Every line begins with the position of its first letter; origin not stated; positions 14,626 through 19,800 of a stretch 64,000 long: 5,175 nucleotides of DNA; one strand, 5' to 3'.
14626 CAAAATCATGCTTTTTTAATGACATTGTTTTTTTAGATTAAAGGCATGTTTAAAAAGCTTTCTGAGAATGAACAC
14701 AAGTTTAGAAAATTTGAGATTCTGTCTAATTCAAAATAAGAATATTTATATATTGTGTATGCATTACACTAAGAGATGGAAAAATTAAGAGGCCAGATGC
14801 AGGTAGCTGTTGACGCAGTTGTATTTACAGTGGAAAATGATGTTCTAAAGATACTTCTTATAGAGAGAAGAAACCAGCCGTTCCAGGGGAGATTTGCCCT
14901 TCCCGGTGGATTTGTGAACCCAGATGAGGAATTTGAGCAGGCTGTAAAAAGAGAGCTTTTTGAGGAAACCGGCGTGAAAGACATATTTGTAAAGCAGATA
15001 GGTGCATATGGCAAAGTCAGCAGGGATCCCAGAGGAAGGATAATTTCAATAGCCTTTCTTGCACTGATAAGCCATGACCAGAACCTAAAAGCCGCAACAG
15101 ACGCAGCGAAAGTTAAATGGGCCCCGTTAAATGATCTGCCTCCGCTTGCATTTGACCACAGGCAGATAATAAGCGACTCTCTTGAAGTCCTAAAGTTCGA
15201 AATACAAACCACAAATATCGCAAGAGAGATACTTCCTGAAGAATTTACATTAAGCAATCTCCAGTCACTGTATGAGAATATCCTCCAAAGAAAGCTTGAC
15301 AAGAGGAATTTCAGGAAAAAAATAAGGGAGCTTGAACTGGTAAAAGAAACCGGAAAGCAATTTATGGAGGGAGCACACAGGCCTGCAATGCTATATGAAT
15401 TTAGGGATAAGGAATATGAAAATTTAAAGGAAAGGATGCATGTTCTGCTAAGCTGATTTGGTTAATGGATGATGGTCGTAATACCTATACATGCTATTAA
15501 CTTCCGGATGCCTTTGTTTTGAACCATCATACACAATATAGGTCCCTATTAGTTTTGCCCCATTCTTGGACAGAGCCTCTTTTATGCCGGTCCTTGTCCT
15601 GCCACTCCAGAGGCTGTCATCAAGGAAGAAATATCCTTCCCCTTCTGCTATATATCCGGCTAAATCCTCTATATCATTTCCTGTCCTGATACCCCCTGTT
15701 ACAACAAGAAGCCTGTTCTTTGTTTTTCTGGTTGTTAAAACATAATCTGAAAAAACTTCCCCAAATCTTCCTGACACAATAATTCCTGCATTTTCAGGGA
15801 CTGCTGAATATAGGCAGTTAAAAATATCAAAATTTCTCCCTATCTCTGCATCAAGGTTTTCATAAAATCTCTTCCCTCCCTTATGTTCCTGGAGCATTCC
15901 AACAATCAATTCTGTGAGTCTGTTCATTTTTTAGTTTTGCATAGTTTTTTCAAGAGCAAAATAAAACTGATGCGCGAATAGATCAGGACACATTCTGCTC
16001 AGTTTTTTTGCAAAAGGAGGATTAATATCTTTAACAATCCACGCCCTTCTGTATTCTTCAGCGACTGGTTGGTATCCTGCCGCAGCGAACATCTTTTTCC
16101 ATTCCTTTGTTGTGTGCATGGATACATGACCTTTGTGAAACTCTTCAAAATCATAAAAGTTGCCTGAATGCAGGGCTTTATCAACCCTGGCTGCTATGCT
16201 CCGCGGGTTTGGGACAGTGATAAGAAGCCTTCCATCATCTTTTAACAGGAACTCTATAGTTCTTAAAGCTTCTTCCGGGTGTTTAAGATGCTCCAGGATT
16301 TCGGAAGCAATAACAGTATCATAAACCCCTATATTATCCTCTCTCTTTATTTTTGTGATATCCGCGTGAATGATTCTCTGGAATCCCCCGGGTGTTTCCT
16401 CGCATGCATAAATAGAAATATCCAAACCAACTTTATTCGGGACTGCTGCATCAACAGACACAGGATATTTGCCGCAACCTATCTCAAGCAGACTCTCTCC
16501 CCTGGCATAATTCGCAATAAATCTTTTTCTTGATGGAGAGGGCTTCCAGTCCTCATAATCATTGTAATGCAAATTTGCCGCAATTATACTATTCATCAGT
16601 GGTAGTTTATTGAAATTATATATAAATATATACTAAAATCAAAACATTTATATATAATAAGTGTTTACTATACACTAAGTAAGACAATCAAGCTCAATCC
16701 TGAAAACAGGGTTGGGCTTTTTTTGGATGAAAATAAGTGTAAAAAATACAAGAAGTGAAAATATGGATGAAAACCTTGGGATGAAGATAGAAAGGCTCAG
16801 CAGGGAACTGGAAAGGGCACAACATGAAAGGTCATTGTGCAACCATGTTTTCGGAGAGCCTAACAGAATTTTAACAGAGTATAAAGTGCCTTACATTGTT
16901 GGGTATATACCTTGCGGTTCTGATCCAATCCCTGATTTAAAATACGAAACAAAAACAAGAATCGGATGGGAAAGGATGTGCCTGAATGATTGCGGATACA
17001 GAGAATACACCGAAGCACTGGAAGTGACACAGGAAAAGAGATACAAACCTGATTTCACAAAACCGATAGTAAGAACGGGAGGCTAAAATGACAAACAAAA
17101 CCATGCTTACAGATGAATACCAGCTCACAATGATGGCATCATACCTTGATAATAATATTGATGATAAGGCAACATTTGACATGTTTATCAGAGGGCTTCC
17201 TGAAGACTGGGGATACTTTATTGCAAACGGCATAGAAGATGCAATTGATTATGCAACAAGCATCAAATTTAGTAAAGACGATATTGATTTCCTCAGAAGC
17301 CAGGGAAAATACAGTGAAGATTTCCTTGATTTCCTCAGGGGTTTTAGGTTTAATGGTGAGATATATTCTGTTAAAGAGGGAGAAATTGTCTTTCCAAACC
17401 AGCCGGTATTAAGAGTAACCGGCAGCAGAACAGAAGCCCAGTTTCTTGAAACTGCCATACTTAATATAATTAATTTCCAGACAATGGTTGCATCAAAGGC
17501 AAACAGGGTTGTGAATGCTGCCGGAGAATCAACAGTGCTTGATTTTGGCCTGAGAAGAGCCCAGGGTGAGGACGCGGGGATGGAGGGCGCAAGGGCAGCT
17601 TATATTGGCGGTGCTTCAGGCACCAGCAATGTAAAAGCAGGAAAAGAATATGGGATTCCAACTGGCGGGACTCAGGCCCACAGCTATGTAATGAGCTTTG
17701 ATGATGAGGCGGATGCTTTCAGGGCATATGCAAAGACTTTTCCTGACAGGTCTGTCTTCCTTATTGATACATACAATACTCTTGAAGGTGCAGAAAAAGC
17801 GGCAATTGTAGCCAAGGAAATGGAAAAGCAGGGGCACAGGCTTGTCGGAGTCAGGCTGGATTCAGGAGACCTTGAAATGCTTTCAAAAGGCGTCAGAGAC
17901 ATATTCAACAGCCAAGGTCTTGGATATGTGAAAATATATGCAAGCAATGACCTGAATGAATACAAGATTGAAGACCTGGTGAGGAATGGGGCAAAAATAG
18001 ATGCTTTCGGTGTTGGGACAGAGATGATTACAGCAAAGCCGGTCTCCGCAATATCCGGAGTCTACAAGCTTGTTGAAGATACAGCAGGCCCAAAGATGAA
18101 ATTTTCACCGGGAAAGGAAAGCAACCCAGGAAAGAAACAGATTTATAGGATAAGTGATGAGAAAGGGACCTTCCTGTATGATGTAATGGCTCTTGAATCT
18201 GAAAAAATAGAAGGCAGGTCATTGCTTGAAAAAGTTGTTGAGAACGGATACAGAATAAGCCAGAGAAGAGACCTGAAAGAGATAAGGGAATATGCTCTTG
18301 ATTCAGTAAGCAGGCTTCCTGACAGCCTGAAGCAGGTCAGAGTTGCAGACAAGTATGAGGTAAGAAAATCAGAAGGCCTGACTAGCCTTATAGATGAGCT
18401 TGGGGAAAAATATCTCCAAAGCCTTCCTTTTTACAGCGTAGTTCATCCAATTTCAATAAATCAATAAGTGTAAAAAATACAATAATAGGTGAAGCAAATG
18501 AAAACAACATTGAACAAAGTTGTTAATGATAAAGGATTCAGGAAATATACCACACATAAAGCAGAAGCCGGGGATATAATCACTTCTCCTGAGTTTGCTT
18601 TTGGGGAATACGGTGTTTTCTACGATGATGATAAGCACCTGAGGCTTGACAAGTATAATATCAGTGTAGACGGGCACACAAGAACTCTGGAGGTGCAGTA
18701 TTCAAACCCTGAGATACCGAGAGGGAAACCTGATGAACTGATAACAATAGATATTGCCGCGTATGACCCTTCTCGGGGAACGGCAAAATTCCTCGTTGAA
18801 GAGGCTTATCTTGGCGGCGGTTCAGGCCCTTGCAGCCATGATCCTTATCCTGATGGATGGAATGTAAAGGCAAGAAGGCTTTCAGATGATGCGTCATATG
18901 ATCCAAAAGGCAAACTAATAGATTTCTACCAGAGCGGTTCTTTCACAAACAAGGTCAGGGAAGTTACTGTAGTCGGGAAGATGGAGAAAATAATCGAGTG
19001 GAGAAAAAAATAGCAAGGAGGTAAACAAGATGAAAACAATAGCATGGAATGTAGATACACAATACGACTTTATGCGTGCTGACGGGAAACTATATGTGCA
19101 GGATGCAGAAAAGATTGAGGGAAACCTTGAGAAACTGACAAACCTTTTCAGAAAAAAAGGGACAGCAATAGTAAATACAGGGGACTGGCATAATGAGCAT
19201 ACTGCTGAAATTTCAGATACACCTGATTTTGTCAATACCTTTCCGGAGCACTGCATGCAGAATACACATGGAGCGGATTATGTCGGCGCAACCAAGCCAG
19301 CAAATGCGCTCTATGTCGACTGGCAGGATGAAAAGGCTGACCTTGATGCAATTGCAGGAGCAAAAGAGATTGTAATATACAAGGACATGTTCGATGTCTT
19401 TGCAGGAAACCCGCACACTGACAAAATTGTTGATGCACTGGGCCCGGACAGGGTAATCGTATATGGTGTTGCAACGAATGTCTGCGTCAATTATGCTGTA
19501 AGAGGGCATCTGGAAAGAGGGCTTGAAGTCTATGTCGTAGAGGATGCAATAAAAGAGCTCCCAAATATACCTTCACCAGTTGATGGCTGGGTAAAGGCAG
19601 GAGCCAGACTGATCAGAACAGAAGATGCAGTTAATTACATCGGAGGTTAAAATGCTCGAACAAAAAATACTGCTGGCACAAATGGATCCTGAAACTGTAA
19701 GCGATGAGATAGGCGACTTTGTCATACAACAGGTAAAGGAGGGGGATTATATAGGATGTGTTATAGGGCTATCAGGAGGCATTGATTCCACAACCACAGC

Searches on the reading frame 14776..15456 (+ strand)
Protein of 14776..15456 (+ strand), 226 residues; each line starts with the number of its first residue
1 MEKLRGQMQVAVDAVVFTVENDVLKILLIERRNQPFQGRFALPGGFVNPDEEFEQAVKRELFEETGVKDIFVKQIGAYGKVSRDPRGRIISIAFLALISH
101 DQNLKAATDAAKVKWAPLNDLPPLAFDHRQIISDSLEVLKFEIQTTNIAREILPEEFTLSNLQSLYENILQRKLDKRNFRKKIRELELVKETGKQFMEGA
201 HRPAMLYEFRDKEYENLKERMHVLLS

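Call 5: search_protein_families(library=phrogs, proteins=[window:14776-15456:+], max_evalue=0.01)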
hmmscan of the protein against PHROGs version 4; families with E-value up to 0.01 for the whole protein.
window:14776-15456:+ (226 aa): 7 families
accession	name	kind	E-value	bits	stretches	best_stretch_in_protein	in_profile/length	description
phrog_1198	-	other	1.2e-32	114.6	1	8-211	37-248/253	MutT/NUDIX hydrolase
phrog_10313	-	other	1.9e-07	32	1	14-149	16-150/159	nudix hydrolase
phrog_1185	-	other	0.0001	22.8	1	37-80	178-221/301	nudix hydrolase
phrog_395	-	other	0.00033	21.5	1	25-136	249-371/373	cytidyltransferase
phrog_19657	-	other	0.00058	20.8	1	30-69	51-90/176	nudix hydrolase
phrog_25541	-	unknown function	0.001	19.7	1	25-82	86-140/210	-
phrog_15528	-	head and packaging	0.0074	15.7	1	25-69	533-574/794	portal protein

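Call 6: search_protein_families(library=padloc, proteins=[window:14776-15456:+], max_evalue=0.01)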
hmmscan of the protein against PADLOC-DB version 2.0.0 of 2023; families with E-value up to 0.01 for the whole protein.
window:14776-15456:+ (226 aa): 1 family
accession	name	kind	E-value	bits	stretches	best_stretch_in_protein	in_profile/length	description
PDLC04899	PDC-S07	-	5.8e-10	36.9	1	15-126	9-117/135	-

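Call 71: search_protein_families(library=pfam, proteins=[window:14776-15456:+], max_evalue=0.01)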
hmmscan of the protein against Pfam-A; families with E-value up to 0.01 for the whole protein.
window:14776-15456:+ (226 aa): 4 families
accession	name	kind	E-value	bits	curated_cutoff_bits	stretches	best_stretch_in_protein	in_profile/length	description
PF21906.2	NrtR_WHD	-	1.4e-24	86.4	27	1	151-209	3-61/61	NrtR DNA-binding winged helix domain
PF00293.34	NUDIX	-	6.3e-22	78.5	21.1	1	10-132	4-131/134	NUDIX domain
PF19368.5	AraR_C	-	1.6e-14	54.3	23.8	1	147-223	3-80/82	AraR C-terminal winged HTH domain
PF22327.2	Nudt16-like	-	6.4e-05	23.4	27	1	36-69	31-66/161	U8 snoRNA-decapping enzyme-like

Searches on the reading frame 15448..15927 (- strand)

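Call 5: search_protein_families(library=phrogs, proteins=[window:15448-15927:-], max_evalue=0.01)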
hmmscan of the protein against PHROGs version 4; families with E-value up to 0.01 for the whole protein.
window:15448-15927:- (159 aa): 1 family
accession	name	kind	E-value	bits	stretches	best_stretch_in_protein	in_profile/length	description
phrog_22413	-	unknown function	0.00058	20.4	1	43-132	82-168/242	-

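Call 6: search_protein_families(library=padloc, proteins=[window:15448-15927:-], max_evalue=0.01)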
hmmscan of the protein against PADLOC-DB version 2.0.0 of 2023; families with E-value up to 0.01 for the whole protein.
window:15448-15927:- (159 aa): 0 families

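Call 71: search_protein_families(library=pfam, proteins=[window:15448-15927:-], max_evalue=0.01)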
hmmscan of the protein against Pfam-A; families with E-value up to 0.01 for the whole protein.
window:15448-15927:- (159 aa): 1 family
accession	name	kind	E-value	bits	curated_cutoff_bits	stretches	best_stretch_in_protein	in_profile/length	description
PF00156.33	Pribosyltran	-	0.0051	16.6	26.3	1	94-149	85-140/158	Phosphoribosyl transferase domain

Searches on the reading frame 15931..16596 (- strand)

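Call 5: search_protein_families(library=phrogs, proteins=[window:15931-16596:-], max_evalue=0.01)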
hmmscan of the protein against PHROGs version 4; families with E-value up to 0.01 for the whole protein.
window:15931-16596:- (221 aa): 2 families
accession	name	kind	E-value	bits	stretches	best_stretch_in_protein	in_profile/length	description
phrog_27380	-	other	1.6e-07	32.1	1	11-183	71-242/285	methyltransferase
phrog_22502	-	other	0.00016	22.5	1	27-134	64-181/276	methyltransferase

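Call 6: search_protein_families(library=padloc, proteins=[window:15931-16596:-], max_evalue=0.01)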
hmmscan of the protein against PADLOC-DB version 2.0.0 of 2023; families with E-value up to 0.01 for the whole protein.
window:15931-16596:- (221 aa): 1 family
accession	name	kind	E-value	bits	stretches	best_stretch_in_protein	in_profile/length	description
PDLC04134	mad2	-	0.00018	18.5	1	73-153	341-412/492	mads_2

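Call 71: search_protein_families(library=pfam, proteins=[window:15931-16596:-], max_evalue=0.01)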
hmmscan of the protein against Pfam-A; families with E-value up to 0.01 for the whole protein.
window:15931-16596:- (221 aa): 5 families
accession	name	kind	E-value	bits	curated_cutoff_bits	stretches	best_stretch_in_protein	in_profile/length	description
PF13489.12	Methyltransf_23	-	9.2e-19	68.2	27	1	23-179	13-163/164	Methyltransferase domain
PF08241.18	Methyltransf_11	-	1.6e-08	35.5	21.2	1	37-126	1-95/95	Methyltransferase domain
PF13847.12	Methyltransf_31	-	1.2e-07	31.9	27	1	34-174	5-145/145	Methyltransferase domain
PF08242.18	Methyltransf_12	-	2.1e-07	32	30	1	37-124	1-98/98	Methyltransferase domain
PF13649.12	Methyltransf_25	-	0.0021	19.1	27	1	37-122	2-97/97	Methyltransferase domain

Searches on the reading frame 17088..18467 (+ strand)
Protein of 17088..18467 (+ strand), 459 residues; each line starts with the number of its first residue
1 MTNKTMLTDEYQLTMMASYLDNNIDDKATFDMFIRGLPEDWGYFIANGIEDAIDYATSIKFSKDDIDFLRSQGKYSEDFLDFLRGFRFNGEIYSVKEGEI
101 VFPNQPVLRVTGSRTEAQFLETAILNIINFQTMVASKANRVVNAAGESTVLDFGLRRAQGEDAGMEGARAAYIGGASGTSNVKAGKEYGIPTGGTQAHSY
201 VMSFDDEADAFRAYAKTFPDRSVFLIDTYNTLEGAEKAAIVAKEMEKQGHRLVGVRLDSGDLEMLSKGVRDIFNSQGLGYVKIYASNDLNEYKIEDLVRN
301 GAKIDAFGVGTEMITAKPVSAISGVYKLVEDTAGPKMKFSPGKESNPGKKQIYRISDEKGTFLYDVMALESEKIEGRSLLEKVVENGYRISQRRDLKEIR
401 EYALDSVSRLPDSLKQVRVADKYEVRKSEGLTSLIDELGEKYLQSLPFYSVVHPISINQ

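Call 3: search_protein_families(library=pfam, proteins=[window:17088-18467:+], max_evalue=0.01)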
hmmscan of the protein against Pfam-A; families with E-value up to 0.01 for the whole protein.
window:17088-18467:+ (459 aa): 4 families
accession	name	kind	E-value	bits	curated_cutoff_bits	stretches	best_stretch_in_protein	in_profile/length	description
PF17767.7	NAPRTase_N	-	4.1e-37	127.7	32.6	1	6-129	1-125/125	Nicotinate phosphoribosyltransferase (NAPRTase) N-terminal domain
PF17956.6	NAPRTase_C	-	4e-12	47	23.3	1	377-434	53-110/111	Nicotinate phosphoribosyltransferase C-terminal domain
PF04095.22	NAPRTase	-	4.8e-11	43.3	20.8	1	150-315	3-180/239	Nicotinate phosphoribosyltransferase (NAPRTase) family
PF02749.22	QRPTase_N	-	1.4e-05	25.6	27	1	89-129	40-79/82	Quinolinate phosphoribosyl transferase, N-terminal domain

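Call 4: search_protein_families(library=ncbifam, proteins=[window:17088-18467:+], max_evalue=0.01)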
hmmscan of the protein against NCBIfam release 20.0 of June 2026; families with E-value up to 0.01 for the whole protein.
window:17088-18467:+ (459 aa): 12 families
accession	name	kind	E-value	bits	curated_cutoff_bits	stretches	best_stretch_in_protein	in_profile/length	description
NF006696.0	PRK09243.1-3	equivalog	6.1e-162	539.4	503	1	3-440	11-445/451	nicotinate phosphoribosyltransferase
NF006695.0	PRK09243.1-2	equivalog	3.5e-155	517.3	469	2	2-376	4-386/480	nicotinate phosphoribosyltransferase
TIGR01513.1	NAPRTase_put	equivalog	1.5e-154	515.2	297.4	1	6-429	2-450/452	nicotinate phosphoribosyltransferase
NF009131.0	PRK12484.1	equivalog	2.1e-151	504.8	330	1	2-441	4-443/455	nicotinate phosphoribosyltransferase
NF006694.0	PRK09243.1-1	equivalog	3.6e-123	411.8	663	2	5-373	8-384/485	nicotinate phosphoribosyltransferase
NF006697.0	PRK09243.1-4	equivalog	1.2e-111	373.7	776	1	6-375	11-387/488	nicotinate phosphoribosyltransferase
NF006698.0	PRK09243.1-5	equivalog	4.8e-97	325.5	531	1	3-420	14-428/440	nicotinate phosphoribosyltransferase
NF006415.0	PRK08662.1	equivalog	1.1e-50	172.5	243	1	78-410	60-378/381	nicotinate phosphoribosyltransferase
NF003704.0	PRK05321.1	subfamily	3.5e-24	85.5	379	1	8-351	16-379/398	nicotinate phosphoribosyltransferase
NF005529.0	PRK07188.1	equivalog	2.7e-23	82.5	378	2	91-259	79-243/358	nicotinate phosphoribosyltransferase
TIGR01514.1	NAPRTase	equivalog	3.3e-19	69.2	269.55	2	8-130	8-128/399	nicotinate phosphoribosyltransferase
TIGR00078.1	nadC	equivalog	0.0027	17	198.4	1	94-149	60-115/269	carboxylating nicotinate-nucleotide diphosphorylase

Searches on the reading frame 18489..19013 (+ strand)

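Call 3: search_protein_families(library=pfam, proteins=[window:18489-19013:+], max_evalue=0.01)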
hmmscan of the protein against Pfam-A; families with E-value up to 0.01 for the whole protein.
window:18489-19013:+ (174 aa): 0 families

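Call 4: search_protein_families(library=ncbifam, proteins=[window:18489-19013:+], max_evalue=0.01)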
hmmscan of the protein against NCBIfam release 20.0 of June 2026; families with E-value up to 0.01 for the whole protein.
window:18489-19013:+ (174 aa): 0 families

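Call 5: search_protein_families(library=phrogs, proteins=[window:18489-19013:+], max_evalue=0.01)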
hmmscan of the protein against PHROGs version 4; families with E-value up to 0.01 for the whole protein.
window:18489-19013:+ (174 aa): 1 family
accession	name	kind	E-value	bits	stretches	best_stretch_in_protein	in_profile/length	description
phrog_7702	-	unknown function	4.8e-11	43.7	1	100-171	57-119/124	-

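Call 6: search_protein_families(library=padloc, proteins=[window:18489-19013:+], max_evalue=0.01)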
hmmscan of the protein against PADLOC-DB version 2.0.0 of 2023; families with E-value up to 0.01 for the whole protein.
window:18489-19013:+ (174 aa): 0 families

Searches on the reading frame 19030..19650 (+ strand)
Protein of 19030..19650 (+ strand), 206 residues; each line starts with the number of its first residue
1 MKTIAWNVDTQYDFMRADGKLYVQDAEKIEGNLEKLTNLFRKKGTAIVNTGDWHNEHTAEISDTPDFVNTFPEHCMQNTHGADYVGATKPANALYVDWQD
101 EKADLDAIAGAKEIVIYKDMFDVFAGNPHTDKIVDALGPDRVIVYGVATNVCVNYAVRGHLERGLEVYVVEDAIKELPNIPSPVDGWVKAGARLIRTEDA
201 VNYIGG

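Call 3: search_protein_families(library=pfam, proteins=[window:19030-19650:+], max_evalue=0.01)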
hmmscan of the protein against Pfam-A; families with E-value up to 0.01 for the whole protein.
window:19030-19650:+ (206 aa): 1 family
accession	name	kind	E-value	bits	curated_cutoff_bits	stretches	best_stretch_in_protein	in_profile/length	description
PF00857.26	Isochorismatase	-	2.7e-18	67.1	27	1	8-176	6-150/175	Isochorismatase domain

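Call 4: search_protein_families(library=ncbifam, proteins=[window:19030-19650:+], max_evalue=0.01)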
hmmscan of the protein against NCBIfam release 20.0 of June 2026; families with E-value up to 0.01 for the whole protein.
window:19030-19650:+ (206 aa): 5 families
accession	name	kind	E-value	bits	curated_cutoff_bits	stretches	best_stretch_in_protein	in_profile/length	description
NF008623.0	PRK11609.1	equivalog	1.1e-12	48.2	174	1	7-176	8-180/213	bifunctional nicotinamidase/pyrazinamidase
NF050097.1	BiurAmidohydBiuH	equivalog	1.8e-06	27.6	370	1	8-174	24-186/221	biuret amidohydrolase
NF041461.1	C_hydro_YcaC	equivalog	4.1e-06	26.4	310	1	132-175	95-138/201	isochorismate family cysteine hydrolase YcaC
NF008517.0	PRK11440.1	equivalog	2.3e-05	24.4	195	1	85-174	70-156/188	hydrolase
TIGR03614.1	RutB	equivalog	0.00049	19.8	377.95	1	111-176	124-188/226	pyrimidine utilization protein B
